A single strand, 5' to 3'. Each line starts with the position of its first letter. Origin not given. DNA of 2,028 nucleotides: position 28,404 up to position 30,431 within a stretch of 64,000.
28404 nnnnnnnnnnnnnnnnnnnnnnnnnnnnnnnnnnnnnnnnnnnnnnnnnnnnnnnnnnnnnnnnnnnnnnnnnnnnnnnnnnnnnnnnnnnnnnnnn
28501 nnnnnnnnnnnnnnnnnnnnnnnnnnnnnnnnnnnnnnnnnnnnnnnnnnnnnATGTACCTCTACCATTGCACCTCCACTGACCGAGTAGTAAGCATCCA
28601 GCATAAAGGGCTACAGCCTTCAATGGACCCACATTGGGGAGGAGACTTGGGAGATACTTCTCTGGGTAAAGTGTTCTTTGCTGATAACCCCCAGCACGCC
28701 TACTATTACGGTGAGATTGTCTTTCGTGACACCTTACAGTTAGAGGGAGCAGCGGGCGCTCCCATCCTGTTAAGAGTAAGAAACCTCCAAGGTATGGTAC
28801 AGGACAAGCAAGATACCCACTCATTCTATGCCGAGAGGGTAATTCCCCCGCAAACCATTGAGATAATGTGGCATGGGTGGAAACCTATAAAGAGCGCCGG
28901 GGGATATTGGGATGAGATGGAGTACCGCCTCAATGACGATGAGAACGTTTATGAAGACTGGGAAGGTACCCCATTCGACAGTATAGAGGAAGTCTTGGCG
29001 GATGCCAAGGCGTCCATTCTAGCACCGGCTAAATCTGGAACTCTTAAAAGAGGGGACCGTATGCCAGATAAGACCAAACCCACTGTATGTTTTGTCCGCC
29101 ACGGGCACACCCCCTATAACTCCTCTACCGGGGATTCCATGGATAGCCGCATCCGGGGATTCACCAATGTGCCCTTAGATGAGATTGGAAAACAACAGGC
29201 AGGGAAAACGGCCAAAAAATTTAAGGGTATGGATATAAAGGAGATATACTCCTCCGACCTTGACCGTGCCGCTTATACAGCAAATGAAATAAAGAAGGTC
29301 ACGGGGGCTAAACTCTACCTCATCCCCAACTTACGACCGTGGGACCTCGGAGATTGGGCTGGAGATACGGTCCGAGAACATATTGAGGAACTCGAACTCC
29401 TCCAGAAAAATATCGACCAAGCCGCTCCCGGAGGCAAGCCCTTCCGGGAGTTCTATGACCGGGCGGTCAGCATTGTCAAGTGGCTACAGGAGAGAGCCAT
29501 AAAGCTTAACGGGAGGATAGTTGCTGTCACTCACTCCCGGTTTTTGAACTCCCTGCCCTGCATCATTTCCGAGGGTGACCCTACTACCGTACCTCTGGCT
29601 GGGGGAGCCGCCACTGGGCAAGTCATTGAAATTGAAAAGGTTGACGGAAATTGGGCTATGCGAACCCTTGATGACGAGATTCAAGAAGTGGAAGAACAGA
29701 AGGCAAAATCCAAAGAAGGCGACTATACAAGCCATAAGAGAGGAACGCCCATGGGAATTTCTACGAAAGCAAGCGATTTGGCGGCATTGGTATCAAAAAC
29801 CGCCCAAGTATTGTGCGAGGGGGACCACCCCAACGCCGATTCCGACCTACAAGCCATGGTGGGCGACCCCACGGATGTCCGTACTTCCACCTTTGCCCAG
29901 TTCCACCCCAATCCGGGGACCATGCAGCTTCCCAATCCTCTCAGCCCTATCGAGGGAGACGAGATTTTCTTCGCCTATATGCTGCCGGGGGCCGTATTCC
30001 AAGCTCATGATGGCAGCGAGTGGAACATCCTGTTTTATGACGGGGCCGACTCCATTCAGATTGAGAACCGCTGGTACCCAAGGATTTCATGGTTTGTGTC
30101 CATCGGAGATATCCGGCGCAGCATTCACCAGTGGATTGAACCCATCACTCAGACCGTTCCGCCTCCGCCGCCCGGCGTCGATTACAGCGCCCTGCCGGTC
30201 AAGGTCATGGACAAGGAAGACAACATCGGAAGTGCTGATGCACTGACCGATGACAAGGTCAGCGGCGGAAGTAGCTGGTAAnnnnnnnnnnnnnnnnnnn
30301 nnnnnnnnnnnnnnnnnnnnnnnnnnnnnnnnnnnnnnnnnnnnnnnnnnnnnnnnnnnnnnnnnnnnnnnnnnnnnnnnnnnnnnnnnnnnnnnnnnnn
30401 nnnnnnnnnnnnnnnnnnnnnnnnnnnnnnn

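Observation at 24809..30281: Tandem [GIY-YIG + histidine-phosphatase] units; second phosphatase fused to a KptA/Tpt1-like NAD-binding fragment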

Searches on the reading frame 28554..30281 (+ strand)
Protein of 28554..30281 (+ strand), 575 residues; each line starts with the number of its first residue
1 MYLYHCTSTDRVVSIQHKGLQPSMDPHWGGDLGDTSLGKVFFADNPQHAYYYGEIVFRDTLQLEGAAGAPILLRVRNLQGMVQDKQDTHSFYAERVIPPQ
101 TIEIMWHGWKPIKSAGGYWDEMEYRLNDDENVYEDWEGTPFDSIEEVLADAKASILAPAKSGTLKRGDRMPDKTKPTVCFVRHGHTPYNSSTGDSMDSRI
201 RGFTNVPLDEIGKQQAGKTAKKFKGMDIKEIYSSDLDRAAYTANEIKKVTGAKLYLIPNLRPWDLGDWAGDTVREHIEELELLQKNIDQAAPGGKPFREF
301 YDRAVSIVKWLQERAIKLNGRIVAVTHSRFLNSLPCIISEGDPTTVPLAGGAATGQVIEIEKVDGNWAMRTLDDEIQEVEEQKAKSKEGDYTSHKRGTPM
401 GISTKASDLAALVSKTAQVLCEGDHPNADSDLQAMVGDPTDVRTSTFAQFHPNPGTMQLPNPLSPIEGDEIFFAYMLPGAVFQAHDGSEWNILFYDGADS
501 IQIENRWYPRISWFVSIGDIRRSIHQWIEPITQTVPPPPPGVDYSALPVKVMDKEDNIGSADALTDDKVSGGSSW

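Call 3: search_protein_families(library=pfam, proteins=[window:28554-30281:+], max_evalue=0.1)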
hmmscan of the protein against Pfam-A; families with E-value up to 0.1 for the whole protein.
window:28554-30281:+ (575 aa): 1 family
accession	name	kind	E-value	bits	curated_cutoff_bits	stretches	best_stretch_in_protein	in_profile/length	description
PF00300.27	His_Phos_1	-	8.3e-32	110.9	21.7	1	178-373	1-192/194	Histidine phosphatase superfamily (branch 1)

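Call 4: search_protein_families(library=phrogs, proteins=[window:28554-30281:+], max_evalue=0.01)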
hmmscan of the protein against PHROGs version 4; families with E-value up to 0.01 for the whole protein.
window:28554-30281:+ (575 aa): 1 family
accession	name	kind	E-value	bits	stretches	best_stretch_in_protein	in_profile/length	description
phrog_12933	-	unknown function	1.3e-16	62.2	1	177-340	3-163/197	-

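Call 6: search_dna_similar(query=window:28554-30281:+, collection=phages, mode=protein, max_rows=40)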
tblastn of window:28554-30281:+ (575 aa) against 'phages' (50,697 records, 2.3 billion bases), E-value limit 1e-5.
Records with a match: 6; places in all: 6; records where one place covers at least 80% of the query: 0.
Best place of each record, by identity: <60% 6.
By first word of the organism name: Salmonella 2; Bacteriophage 2; Tunturiibacter 1; Escherichia 1.
By host as written in the record: Homo sapiens 2; - 2; Tunturiibacter psychrotolerans X4BP1 1; Escherichia coli O157:H7 ATCC 43895 1.
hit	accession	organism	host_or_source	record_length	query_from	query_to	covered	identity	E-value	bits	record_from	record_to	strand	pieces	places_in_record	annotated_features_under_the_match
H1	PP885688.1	Tunturiibacter phage Tunturi_5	Tunturiibacter psychrotolerans X4BP1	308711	421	550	23%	49.2%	8e-25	115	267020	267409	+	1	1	hypothetical protein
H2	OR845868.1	Escherichia phage ECO95 1-6-1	Escherichia coli O157:H7 ATCC 43895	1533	173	339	29%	29.1%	8e-9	64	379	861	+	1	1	record has no annotation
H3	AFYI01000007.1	Salmonella enterica subsp. enterica serovar Infantis str. ...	Homo sapiens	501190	173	339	29%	29.1%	2e-8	64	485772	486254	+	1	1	phosphoglycerate mutase family protein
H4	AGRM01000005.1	Salmonella enterica subsp. houtenae str. ATCC BAA-1581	Homo sapiens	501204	178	339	28%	29.9%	8e-9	65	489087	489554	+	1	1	phosphoglycerate mutase family protein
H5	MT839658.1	Bacteriophage sp.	human fecal samples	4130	180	339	28%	29.8%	5e-8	62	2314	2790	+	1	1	record has no annotation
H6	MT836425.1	Bacteriophage sp.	human fecal samples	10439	180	314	23%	32.1%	5e-7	59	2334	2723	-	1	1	record has no annotation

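Call 7: search_solved_structures(query=window:28554-30281:+, max_evalue=1, show_alignments=2)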
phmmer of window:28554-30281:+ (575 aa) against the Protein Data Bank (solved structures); distinct sequences matched with E-value up to 1: 19.
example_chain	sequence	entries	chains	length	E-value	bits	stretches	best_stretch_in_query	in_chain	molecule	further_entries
1h2e_A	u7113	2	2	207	1.5e-09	40.2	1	177-383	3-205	PHOSPHATASE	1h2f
1ebb_A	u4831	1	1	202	8.9e-09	37.7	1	177-339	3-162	PHOSPHATASE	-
5zkk_A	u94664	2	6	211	3.8e-07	32.3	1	179-316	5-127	Phosphoglycerate mutase family protein, putative | Phosphoglycerate mutase family protein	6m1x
5zr2_A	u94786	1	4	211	3.4e-06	29.1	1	196-316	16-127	Phosphoglycerate mutase family protein, putative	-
4odi_A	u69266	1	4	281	6.7e-06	28.2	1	171-267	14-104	Phosphoglycerate mutase PGMII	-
4pz9_A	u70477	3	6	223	1.3e-05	27.2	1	179-272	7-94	Glucosyl-3-phosphoglycerate phosphatase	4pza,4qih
6s2q_A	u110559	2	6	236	1.5e-05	27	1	179-272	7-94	Glucosyl-3-phosphoglycerate phosphatase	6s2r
4ij5_A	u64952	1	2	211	7.1e-05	24.8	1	198-338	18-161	Phosphoserine phosphatase 1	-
3e9c_A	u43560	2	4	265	0.0001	24.2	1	179-326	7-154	Zgc:56074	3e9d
4ij6_A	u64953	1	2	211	0.00013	23.8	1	198-338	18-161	Phosphoserine phosphatase 1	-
3kkk_A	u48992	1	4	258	0.00069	21.5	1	175-267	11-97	Phosphoglycerate mutase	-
1xq9_A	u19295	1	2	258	0.00072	21.5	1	175-267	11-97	phosphoglycerate mutase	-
3e9e_A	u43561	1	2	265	0.002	20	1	180-326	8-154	Zgc:56074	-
6e4b_A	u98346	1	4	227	0.0029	19.5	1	180-331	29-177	Adenosylcobalamin/alpha-ribazole phosphatase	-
6nru_A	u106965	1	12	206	0.0084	17.9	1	181-331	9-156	CobC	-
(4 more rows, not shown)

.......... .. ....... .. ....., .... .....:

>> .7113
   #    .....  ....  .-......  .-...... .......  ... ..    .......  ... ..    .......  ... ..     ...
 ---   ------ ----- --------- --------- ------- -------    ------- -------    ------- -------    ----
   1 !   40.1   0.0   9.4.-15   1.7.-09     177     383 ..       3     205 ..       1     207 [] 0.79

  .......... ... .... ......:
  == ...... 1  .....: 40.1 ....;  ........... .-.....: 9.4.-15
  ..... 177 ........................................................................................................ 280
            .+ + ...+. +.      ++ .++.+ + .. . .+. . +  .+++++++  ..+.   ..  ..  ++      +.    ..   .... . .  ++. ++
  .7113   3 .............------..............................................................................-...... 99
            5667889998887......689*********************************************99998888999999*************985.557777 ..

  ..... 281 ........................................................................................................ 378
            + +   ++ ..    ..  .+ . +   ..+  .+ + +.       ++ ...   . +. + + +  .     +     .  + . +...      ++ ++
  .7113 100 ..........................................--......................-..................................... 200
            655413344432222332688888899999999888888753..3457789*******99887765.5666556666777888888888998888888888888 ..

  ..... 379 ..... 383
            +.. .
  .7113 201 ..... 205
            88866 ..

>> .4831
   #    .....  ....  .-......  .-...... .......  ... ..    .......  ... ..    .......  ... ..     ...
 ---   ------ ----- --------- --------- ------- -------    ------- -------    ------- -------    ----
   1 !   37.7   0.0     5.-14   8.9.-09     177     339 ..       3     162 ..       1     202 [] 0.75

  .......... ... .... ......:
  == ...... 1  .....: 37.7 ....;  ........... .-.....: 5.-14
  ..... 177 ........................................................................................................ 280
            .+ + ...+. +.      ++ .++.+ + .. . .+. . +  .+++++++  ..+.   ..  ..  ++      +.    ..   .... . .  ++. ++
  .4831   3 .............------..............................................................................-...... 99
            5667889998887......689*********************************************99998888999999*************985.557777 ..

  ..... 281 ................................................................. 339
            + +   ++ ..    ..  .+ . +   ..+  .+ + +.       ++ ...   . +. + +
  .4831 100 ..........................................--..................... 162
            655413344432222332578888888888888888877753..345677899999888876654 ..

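Call 8: find_homologous_proteins(query=window:28554-30281:+)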
Query window:28554-30281:+ (575 aa): 10 proteins with E <= 0.001 among 8000 candidates.
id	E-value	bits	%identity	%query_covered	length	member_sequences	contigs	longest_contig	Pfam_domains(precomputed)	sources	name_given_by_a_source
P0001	0.0e+0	1262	93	100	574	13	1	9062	PF00300.28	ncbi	-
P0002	5.8e-278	942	69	100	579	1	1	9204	PF00300.28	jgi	jgi:broad specificity phosphatase PhoE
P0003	3.3e-230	784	59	100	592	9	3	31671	PF00300.28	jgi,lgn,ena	jgi:broad specificity phosphatase PhoE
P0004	4.0e-230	784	55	68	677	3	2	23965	PF00300.28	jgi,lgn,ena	-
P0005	7.4e-204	697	73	70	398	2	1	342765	PF00300.28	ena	-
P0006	2.7e-193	662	46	69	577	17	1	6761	PF00300.28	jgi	jgi:broad specificity phosphatase PhoE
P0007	8.2e-189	647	69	70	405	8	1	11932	PF00300.28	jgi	jgi:broad specificity phosphatase PhoE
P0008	5.9e-173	595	64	70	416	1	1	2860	PF00300.28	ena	-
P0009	8.3e-158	545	60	69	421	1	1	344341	PF00300.28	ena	-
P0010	1.7e-69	253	75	26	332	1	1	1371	-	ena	-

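Call 15: find_encoding_contigs(protein=P0005, flank=10000, max_places=3)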
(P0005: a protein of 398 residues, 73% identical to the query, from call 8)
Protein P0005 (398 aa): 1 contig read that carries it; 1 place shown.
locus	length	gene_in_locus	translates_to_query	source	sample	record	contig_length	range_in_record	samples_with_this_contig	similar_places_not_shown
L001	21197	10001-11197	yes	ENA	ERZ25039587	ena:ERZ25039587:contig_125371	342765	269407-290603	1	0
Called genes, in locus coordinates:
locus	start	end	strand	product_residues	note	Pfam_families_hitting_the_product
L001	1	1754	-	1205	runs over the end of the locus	-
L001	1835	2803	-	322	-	PF16640:Big_3_5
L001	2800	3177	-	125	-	-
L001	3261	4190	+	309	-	-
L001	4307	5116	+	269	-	-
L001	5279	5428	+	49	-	-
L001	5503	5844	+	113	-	-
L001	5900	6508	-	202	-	PF00300:His_Phos_1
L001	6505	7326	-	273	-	PF02945:Endonuclease_7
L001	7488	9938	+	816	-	-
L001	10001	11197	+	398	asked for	PF00300:His_Phos_1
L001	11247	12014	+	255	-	-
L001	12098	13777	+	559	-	-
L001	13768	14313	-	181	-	PF18907:DUF5662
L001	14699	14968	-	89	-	-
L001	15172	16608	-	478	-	PF18127:NAMPT_N, PF04095:NAPRTase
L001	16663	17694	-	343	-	PF00293:NUDIX (weak)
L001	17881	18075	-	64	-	-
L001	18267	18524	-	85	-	-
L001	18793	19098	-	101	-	-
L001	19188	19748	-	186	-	-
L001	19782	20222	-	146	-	-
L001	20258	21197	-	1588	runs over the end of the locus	PF13245:AAA_19 (faint), PF05204:Hom_end (weak), PF00580:UvrD-helicase, PF13361:UvrD_C, PF13538:UvrD_C_2 (faint)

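Call 21: get_annotated_region(hit=H1, flank=9000)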
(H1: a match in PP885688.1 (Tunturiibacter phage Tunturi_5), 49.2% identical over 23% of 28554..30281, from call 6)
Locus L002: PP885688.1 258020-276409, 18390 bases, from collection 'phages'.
description: Tunturiibacter phage Tunturi_5, complete genome.
organism: Tunturiibacter phage Tunturi_5 (NCBI taxid 3378199)
taxonomy: Viruses; Duplodnaviria; Heunggongvirae; Uroviricota; Caudoviricetes
host: Tunturiibacter psychrotolerans X4BP1; source: soil; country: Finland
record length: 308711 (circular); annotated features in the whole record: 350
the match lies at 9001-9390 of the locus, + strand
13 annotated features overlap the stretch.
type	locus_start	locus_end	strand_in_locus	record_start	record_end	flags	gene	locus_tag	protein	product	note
CDS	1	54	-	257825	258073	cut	-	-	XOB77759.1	hypothetical protein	ORF316; gp316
CDS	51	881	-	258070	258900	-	-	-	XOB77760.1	hypothetical protein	ORF317; gp317; DefenseFinder protein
CDS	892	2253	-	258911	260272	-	-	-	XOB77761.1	RecT-like ssDNA annealing protein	ORF318; gp318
CDS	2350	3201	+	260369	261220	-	-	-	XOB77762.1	head-tail connector protein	ORF319; gp319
CDS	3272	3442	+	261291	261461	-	-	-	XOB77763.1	hypothetical protein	ORF320; gp320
CDS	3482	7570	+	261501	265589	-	-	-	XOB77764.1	MutT/NUDIX hydrolase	ORF321; gp321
CDS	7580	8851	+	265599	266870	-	-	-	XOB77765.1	minor tail protein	ORF322; gp322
CDS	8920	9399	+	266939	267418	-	-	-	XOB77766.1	hypothetical protein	ORF323; gp323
CDS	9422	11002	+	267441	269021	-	-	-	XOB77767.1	tail terminator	ORF324; gp324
CDS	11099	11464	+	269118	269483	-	-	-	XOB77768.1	hypothetical protein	ORF325; gp325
CDS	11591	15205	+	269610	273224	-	-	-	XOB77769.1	tail sheath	ORF326; gp326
CDS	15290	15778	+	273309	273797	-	-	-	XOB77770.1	hypothetical protein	ORF327; gp327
CDS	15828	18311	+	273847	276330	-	-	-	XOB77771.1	DNA ejection protein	ORF328; gp328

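Call 36: search_protein_families(library=pfam, proteins=[P0010], max_evalue=0.05)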
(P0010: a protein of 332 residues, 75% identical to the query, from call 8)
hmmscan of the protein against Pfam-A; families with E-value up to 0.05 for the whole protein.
P0010 (332 aa): 0 families

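Call 38: find_encoding_contigs(protein=P0003, flank=10000, max_places=2)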
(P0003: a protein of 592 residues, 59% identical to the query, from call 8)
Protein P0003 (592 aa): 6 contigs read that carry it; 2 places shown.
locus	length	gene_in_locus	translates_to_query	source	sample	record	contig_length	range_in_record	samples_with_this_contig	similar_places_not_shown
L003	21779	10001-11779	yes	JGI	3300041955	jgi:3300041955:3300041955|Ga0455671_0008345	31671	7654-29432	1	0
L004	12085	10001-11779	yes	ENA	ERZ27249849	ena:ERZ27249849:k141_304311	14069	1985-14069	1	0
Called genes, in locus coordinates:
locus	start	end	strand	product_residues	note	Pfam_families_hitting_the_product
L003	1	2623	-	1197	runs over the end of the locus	-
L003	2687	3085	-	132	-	-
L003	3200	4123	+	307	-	-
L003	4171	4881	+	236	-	-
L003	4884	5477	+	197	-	PF00300:His_Phos_1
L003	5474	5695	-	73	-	-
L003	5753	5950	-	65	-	-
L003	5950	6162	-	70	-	-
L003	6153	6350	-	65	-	-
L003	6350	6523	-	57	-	-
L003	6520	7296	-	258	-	PF01068:DNA_ligase_A_M (faint)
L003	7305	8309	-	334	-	PF02735:Ku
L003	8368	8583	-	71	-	-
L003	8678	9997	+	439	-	-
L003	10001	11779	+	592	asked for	PF00300:His_Phos_1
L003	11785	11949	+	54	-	-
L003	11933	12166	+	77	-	-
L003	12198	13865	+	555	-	-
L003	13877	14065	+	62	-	-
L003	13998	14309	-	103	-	-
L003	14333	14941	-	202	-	-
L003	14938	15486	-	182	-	-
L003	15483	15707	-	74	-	-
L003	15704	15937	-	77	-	-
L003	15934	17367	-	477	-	PF18127:NAMPT_N, PF04095:NAPRTase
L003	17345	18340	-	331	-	PF00293:NUDIX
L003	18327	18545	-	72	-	-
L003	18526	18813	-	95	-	-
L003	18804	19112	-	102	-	-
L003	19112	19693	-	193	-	-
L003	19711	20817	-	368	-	-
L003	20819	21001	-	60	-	-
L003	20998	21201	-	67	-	-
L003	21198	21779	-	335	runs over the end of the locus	-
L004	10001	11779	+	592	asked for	PF00300:His_Phos_1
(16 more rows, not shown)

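Call 39: find_encoding_contigs(protein=P0009, flank=10000, max_places=2)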
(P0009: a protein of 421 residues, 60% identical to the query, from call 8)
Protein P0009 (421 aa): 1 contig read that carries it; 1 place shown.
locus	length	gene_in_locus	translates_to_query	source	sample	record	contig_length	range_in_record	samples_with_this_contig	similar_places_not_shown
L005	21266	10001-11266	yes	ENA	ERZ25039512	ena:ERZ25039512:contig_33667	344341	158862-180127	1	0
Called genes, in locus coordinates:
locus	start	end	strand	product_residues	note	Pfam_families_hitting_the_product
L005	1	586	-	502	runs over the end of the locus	-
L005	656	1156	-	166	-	-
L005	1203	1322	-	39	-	-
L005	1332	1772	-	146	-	-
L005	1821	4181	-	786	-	-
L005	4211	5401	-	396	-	-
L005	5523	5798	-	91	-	-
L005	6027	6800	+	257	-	-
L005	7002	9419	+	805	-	-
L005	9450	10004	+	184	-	-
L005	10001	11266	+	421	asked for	PF00300:His_Phos_1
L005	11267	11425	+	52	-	-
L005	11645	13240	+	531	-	-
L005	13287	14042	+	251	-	-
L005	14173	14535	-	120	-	-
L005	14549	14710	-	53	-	-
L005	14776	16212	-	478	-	PF18127:NAMPT_N, PF04095:NAPRTase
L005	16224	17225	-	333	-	PF00293:NUDIX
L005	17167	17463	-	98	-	-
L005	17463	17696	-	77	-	-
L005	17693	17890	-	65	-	-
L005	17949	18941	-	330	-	PF05673:DUF815 (weak), PF00004:AAA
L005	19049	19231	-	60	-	-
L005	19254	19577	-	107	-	-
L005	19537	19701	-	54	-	-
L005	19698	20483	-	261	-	-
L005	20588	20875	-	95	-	-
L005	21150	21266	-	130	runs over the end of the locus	-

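Call 75: search_protein_families(library=pfam, proteins=[L002:3482-7567:+, L001:7488-9935:+, L005:9450-10001:+], max_evalue=0.01)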
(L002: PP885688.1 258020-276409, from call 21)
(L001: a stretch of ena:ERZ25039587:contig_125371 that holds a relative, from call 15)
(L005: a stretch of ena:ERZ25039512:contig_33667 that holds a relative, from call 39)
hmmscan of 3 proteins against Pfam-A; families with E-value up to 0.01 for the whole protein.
L002:3482-7567:+ (1362 aa): 8 families
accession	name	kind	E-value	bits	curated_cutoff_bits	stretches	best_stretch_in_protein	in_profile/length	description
PF18760.7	ART-PolyVal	-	6.1e-48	163.6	31.2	3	755-894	1-140/140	ADP-Ribosyltransferase in polyvalent proteins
PF13563.12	2_5_RNA_ligase2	-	5.5e-12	46.4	27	1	511-638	14-148/152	2'-5' RNA ligase superfamily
PF00583.31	Acetyltransf_1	-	5.2e-10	40.1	20.7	1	940-1013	33-107/116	Acetyltransferase (GNAT) family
PF13508.13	Acetyltransf_7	-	5.6e-07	30.3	27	1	949-1003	11-67/84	Acetyltransferase (GNAT) domain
PF10263.15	SprT-like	-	2.3e-05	24.7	25.6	1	129-237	5-99/108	SprT-like family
PF13151.12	DUF3990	-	3.5e-05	24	32.2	0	1082-1118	3-39/152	Protein of unknown function (DUF3990)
PF13673.13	Acetyltransf_10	-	0.00012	22.5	23.6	1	946-997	36-84/128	Acetyltransferase (GNAT) domain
PF23474.1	Acb1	-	0.0021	18.3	27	0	565-609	68-111/144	Anti-CBASS protein Acb1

L001:7488-9935:+ (816 aa): 1 family
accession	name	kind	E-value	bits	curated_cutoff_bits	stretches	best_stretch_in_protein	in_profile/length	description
PF14528.11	LAGLIDADG_3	-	0.00035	21.2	22.5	1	441-499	6-64/82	LAGLIDADG-like domain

L005:9450-10001:+ (184 aa): 1 family
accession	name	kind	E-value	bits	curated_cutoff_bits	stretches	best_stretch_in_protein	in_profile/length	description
PF12898.13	Stc1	-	0.0018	19.2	24.8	1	8-46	45-83/84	Stc1 domain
